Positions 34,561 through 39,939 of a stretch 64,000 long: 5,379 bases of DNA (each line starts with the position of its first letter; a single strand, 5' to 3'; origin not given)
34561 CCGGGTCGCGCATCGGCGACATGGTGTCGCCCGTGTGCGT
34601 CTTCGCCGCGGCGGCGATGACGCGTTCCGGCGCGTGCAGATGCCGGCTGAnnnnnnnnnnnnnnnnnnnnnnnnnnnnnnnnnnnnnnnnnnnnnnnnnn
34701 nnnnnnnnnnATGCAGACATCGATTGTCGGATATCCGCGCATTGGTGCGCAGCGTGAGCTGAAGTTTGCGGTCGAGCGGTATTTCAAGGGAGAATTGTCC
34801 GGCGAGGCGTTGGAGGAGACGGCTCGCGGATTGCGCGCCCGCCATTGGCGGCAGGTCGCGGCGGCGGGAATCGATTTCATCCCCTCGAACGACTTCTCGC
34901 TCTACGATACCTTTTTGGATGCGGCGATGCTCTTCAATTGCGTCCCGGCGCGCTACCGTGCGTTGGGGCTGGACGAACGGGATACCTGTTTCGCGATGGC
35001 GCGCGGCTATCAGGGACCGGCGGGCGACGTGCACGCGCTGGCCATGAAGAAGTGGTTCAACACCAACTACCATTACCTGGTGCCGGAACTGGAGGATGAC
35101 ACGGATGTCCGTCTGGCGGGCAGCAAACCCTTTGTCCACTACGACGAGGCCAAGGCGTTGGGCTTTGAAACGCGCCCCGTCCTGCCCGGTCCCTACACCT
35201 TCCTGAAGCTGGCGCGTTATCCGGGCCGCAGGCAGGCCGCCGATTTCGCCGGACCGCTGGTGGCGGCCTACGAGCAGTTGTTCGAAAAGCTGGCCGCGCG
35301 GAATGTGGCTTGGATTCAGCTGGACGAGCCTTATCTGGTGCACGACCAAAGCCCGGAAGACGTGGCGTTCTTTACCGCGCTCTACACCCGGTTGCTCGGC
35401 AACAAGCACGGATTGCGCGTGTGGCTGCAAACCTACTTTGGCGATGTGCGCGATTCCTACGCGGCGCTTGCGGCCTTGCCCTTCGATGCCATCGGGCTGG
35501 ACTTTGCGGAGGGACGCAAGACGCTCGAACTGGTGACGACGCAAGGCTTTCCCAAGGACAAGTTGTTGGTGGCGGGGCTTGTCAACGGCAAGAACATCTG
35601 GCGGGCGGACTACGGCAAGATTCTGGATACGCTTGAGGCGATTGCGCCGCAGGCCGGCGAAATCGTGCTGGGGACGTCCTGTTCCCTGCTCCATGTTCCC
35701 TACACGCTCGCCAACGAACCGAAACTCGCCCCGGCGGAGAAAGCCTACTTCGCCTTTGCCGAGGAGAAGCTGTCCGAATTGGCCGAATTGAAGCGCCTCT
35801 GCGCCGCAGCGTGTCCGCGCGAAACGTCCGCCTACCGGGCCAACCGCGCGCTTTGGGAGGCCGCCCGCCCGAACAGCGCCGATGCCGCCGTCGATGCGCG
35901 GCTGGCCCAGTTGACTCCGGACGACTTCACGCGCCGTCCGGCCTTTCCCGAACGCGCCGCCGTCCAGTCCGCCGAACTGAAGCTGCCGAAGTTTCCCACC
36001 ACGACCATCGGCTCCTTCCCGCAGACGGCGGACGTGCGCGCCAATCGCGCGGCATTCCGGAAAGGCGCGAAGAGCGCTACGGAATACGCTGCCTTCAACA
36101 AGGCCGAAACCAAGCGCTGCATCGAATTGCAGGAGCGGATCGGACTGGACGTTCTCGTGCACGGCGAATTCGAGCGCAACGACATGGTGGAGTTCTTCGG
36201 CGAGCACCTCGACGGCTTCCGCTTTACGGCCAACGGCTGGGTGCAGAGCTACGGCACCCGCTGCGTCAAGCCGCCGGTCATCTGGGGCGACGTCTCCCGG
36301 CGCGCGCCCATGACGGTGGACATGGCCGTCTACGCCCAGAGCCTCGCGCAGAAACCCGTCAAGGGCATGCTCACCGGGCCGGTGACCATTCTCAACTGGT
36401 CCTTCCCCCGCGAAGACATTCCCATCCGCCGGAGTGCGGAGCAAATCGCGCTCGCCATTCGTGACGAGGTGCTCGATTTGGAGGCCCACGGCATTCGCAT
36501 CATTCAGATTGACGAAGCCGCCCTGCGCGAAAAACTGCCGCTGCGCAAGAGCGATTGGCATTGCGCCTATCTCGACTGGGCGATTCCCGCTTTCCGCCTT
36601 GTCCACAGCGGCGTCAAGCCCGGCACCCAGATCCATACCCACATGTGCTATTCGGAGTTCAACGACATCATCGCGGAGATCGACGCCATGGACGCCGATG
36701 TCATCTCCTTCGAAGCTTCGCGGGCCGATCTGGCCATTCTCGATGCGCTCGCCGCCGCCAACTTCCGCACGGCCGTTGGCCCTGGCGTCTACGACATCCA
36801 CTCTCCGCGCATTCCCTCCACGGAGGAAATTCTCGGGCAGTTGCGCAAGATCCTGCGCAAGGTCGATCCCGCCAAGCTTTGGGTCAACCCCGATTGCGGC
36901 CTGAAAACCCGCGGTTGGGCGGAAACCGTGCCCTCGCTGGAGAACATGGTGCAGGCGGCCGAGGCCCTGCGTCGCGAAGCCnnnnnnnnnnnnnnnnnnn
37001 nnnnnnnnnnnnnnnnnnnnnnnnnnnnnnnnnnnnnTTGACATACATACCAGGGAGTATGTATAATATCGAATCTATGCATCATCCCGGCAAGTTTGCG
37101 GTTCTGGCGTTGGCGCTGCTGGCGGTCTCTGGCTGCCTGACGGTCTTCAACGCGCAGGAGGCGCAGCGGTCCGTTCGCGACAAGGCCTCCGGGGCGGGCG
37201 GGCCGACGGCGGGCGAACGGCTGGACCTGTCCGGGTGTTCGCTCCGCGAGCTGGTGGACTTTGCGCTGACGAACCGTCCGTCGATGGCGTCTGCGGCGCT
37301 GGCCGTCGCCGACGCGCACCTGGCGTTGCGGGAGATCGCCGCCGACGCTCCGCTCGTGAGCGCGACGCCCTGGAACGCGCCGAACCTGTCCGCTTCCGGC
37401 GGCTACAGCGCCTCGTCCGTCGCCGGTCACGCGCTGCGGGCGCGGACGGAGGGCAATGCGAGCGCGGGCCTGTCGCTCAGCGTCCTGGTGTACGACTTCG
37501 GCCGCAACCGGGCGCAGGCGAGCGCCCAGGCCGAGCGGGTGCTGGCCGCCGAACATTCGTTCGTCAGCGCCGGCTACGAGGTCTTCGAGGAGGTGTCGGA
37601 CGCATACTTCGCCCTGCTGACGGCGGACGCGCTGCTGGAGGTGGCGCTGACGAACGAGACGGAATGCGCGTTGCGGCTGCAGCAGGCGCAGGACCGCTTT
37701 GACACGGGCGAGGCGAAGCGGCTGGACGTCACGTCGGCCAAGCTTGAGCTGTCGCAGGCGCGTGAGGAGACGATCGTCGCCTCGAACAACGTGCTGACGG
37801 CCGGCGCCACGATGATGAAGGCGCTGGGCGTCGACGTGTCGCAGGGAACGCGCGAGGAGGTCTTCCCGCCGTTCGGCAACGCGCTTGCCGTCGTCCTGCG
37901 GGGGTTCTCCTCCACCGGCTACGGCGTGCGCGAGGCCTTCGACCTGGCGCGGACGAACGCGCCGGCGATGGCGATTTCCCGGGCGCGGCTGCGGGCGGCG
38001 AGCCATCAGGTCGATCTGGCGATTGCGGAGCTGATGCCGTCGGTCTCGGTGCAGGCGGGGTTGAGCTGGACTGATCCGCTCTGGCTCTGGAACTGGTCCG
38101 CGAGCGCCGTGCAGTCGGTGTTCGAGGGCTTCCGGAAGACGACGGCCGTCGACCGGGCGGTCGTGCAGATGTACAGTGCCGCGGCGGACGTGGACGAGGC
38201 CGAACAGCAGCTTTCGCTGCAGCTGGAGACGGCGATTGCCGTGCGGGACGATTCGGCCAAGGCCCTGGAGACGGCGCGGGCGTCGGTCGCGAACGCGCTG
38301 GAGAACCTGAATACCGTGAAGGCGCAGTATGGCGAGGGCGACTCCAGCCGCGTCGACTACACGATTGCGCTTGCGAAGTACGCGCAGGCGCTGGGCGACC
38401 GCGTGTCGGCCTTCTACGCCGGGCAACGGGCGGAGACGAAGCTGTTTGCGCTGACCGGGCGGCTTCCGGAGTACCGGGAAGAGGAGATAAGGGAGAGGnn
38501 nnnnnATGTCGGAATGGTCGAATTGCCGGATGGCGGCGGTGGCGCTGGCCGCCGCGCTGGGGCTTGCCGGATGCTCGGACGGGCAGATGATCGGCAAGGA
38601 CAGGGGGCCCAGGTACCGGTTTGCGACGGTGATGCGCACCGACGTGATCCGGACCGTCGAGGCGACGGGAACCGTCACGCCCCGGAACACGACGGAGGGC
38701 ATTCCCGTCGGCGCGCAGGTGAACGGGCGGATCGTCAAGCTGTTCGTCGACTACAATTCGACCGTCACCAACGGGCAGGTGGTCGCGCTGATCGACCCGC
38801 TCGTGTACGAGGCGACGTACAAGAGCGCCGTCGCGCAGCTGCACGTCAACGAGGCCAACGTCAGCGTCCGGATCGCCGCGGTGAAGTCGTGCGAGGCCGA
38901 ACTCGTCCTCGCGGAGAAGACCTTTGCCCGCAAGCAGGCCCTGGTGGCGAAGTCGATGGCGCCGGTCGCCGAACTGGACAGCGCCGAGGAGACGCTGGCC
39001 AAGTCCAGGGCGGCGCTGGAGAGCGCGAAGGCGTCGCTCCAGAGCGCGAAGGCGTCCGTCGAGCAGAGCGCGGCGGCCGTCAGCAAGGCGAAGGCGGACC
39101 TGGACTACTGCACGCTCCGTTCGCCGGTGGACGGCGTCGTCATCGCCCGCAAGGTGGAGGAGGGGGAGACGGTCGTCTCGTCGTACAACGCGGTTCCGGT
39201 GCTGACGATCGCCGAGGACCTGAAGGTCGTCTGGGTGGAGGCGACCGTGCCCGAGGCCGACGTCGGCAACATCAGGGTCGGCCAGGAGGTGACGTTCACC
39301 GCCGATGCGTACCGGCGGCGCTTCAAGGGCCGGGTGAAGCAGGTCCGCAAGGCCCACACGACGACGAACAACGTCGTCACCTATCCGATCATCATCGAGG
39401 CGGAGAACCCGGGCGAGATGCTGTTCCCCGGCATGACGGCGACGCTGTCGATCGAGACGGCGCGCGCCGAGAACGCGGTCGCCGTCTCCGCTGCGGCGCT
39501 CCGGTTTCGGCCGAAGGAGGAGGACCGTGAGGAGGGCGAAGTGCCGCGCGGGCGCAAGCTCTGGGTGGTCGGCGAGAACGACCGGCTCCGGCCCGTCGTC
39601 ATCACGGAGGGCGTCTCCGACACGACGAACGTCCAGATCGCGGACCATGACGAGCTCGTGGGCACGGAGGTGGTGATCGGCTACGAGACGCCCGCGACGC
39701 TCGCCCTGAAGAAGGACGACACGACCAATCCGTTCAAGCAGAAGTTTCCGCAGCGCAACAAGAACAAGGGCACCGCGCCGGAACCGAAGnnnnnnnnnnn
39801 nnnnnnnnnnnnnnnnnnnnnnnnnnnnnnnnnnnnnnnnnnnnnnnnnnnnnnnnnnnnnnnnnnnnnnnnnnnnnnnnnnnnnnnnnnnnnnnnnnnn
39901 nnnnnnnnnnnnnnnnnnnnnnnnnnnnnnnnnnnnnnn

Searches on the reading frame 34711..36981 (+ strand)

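Call 13: search_protein_families(library=pfam, proteins=[window:34711-36981:+], max_evalue=0.00001)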
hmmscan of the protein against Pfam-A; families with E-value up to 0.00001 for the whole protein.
window:34711-36981:+ (757 aa): 2 families
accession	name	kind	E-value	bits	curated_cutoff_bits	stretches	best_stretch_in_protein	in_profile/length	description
PF01717.24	Meth_synt_2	-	5.4e-145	483.2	21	1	428-751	1-323/324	Cobalamin-independent synthase, Catalytic domain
PF08267.18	Meth_synt_1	-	6.3e-117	391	27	1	3-313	2-310/313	Cobalamin-independent synthase, N-terminal domain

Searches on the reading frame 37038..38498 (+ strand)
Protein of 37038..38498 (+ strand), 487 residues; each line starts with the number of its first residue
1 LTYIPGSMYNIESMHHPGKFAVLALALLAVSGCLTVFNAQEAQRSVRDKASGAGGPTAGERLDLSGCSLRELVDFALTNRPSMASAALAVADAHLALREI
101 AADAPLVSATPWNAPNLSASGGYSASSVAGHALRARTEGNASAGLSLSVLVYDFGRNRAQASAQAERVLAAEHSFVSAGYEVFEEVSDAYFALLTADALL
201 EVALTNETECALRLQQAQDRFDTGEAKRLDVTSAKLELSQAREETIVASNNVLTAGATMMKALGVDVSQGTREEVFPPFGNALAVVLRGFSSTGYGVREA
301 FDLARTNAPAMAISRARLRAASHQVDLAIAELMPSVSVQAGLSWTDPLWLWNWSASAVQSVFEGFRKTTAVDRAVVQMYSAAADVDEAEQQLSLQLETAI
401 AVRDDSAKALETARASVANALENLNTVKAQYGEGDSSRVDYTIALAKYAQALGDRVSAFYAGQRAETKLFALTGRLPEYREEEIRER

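Call 13: search_protein_families(library=pfam, proteins=[window:37038-38498:+], max_evalue=0.00001)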
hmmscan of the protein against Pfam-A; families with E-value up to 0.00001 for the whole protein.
window:37038-38498:+ (487 aa): 1 family
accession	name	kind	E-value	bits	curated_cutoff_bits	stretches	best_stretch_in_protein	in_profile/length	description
PF02321.23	OEP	-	1.5e-39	136.2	22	2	299-474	3-187/187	Outer membrane efflux protein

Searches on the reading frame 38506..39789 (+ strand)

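Call 13: search_protein_families(library=pfam, proteins=[window:38506-39789:+], max_evalue=0.00001)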
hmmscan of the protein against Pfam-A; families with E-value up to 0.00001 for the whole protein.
window:38506-39789:+ (428 aa): 2 families
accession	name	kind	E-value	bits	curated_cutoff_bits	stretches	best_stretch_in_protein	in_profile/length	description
PF16576.10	HlyD_D23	-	1.9e-21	76.8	30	1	49-312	4-214/214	Barrel-sandwich domain of CusB or HlyD membrane-fusion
PF13437.12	HlyD_3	-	1.7e-14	54.9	22.2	1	203-302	1-96/106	HlyD family secretion protein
